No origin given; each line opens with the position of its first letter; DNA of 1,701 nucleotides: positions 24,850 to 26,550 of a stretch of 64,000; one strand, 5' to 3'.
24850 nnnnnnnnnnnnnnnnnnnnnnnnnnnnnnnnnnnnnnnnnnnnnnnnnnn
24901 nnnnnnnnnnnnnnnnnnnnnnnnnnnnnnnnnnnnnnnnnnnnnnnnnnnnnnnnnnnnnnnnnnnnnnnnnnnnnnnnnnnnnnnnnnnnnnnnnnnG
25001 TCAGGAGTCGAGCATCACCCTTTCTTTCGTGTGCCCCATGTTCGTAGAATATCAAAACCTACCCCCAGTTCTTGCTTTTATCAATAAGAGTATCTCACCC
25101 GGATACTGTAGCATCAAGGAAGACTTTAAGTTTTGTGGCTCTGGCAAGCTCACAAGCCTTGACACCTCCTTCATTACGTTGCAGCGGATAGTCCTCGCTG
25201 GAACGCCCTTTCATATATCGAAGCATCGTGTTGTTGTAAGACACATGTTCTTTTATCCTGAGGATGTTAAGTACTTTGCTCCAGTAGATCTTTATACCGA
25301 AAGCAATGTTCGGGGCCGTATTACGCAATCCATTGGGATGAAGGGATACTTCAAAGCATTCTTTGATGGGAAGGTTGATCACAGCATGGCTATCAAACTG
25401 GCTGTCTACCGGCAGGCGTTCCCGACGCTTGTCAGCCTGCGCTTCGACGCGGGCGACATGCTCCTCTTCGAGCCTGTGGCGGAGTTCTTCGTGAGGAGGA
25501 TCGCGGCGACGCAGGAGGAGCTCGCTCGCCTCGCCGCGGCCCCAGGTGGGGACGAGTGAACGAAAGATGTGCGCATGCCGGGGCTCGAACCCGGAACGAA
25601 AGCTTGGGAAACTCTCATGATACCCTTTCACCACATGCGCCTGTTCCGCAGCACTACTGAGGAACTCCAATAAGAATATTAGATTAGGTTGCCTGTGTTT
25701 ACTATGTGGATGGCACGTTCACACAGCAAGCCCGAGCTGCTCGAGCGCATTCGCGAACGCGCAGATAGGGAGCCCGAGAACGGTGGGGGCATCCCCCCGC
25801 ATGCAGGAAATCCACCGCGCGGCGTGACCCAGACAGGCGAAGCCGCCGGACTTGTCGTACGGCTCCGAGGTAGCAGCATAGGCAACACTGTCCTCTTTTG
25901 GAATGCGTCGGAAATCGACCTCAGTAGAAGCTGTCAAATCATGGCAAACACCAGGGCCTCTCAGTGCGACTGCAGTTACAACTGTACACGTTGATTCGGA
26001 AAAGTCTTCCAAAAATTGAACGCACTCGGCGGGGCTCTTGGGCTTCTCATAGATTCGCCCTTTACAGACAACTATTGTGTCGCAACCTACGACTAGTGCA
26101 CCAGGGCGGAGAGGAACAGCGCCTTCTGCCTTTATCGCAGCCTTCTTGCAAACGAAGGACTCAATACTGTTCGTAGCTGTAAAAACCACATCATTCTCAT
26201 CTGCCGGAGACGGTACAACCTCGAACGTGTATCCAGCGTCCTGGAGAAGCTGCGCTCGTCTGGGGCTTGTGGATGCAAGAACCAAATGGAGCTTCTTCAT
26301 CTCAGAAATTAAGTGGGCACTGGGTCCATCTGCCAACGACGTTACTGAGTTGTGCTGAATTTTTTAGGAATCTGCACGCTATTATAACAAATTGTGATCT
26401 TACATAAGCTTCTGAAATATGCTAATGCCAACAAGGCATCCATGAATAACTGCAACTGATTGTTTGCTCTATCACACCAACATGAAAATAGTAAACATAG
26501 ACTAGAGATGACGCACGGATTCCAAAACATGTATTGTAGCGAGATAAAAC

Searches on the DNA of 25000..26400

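Call 72: search_rna_families(source=window, start=25000, end=26400, threshold=evalue, max_evalue=1)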
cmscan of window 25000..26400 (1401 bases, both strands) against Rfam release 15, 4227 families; matches with E-value up to 1: 2.
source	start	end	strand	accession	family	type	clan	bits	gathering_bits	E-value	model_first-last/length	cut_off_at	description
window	25570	25640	-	RF00005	tRNA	Gene; tRNA;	CL00001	55.4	29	7.3e-11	1-71/71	no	tRNA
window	25571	25640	-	RF01684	mascRNA-menRNA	Gene;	-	19.4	42.5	0.65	1-56/56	no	MALAT1-associated small cytoplasmic RNA/MEN beta RNA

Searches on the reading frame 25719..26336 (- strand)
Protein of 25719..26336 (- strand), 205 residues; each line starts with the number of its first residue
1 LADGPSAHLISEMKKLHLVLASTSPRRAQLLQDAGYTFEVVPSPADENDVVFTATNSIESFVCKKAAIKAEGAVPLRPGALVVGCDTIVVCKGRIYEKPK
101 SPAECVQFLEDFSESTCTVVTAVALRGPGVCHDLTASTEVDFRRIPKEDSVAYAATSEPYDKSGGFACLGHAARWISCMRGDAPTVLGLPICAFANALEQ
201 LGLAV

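Call 9: search_protein_families(library=pfam, proteins=[window:25719-26336:-], max_evalue=0.01)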
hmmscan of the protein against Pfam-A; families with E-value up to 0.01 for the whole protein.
window:25719-26336:- (205 aa): 1 family
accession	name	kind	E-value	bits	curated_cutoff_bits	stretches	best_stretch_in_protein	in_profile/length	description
PF02545.19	Maf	-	7.6e-43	146.8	27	1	17-200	1-186/187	Maf-like protein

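Call 19: find_homologous_proteins(query=window:25719-26336:-, max_evalue=1e-20)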
Query window:25719-26336:- (205 aa): 21 proteins with E <= 1e-20 among 1026 candidates.
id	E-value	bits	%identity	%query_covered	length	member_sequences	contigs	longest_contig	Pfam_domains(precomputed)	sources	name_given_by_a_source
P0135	2.5e-132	457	100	100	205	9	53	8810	PF02545.20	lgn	-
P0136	5.4e-110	384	89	94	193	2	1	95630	PF02545.20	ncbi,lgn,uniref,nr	ncbi:Maf-like protein yhdE [Giardia lamblia P15]|uniref:Maf-like protein yhdE n=1 Tax=Giardia intest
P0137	5.6e-96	338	78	94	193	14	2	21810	PF02545.20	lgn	-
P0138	1.7e-94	333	77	94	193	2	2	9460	PF02545.20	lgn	-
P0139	1.8e-81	291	78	82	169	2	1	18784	PF02545.20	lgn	-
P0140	6.0e-28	116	39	91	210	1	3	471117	PF02545.20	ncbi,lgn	-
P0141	3.7e-26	110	39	92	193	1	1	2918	PF02545.20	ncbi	-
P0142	8.0e-25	106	36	92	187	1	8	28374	PF02545.20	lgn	-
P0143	1.7e-24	105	39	91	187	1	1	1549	PF02545.20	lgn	-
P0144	2.2e-24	104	39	85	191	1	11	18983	PF02545.20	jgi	jgi:septum formation protein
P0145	9.3e-24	102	38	89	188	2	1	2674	PF02545.20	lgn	-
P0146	4.1e-23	100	35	91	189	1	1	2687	PF02545.20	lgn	-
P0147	8.1e-23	99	36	86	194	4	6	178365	PF02545.20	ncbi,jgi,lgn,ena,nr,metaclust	ncbi:MAG: Maf family protein [candidate division WOR-3 bacterium]|nr:Maf family protein [candidate d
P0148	1.7e-22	98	38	88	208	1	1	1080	PF02545.20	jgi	jgi:septum formation protein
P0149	3.1e-22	97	38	91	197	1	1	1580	PF02545.20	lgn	-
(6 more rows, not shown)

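Call 21: find_encoding_contigs(protein=P0136, flank=10000, max_places=1)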
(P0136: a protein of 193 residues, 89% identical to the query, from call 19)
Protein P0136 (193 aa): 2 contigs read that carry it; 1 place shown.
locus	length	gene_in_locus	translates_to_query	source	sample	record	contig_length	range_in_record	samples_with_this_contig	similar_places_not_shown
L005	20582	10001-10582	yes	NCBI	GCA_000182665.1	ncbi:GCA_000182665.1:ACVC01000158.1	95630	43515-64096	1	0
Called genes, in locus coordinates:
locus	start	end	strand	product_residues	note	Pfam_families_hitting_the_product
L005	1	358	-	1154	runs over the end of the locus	-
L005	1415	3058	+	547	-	PF00069:Pkinase, PF07714:PK_Tyr_Ser-Thr, PF12796:Ank_2, PF13637:Ank_4 (weak), PF12796:Ank_2, PF13637:Ank_4 (weak), PF00023:Ank (weak), PF12796:Ank_2, +4 more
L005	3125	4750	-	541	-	PF03302:VSP (faint)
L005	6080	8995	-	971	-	PF13606:Ank_3 (faint), PF00023:Ank (faint), PF12796:Ank_2 (weak), PF12796:Ank_2, PF13637:Ank_4 (weak), PF12796:Ank_2, PF13637:Ank_4 (weak), PF12796:Ank_2 (weak), +2 more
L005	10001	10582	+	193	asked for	PF02545:Maf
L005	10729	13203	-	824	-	PF04950:RIBIOP_C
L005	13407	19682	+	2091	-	PF07714:PK_Tyr_Ser-Thr, PF00069:Pkinase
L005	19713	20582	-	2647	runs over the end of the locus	PF00385:Chromo (faint), PF04851:ResIII (weak), PF00176:SNF2-rel_dom, PF11496:HDA2-3, PF00271:Helicase_C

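Call 22: find_encoding_contigs(protein=P0137, flank=10000, max_places=2)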
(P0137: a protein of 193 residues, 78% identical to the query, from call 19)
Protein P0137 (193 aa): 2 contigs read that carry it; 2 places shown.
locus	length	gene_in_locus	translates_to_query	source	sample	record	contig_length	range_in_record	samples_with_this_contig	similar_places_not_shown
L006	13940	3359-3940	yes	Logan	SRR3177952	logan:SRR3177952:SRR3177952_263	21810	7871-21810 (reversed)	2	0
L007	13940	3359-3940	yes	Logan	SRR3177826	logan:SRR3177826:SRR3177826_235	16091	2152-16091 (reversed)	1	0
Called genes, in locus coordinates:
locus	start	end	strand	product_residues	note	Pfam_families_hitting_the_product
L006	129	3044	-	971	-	PF13857:Ank_5 (faint), PF00023:Ank (faint), PF13606:Ank_3 (faint), PF12796:Ank_2, PF13637:Ank_4 (weak), PF12796:Ank_2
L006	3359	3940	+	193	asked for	PF02545:Maf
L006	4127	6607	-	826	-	PF04950:RIBIOP_C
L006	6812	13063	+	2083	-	PF07714:PK_Tyr_Ser-Thr, PF00069:Pkinase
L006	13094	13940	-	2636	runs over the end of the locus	PF00385:Chromo (faint), PF00176:SNF2-rel_dom, PF04851:ResIII (weak), PF11496:HDA2-3, PF00271:Helicase_C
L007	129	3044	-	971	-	PF13857:Ank_5 (faint), PF00023:Ank (faint), PF13606:Ank_3 (faint), PF12796:Ank_2, PF13637:Ank_4 (weak), PF12796:Ank_2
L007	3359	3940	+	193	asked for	PF02545:Maf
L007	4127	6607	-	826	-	PF04950:RIBIOP_C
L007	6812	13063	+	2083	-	PF07714:PK_Tyr_Ser-Thr, PF00069:Pkinase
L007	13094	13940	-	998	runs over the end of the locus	?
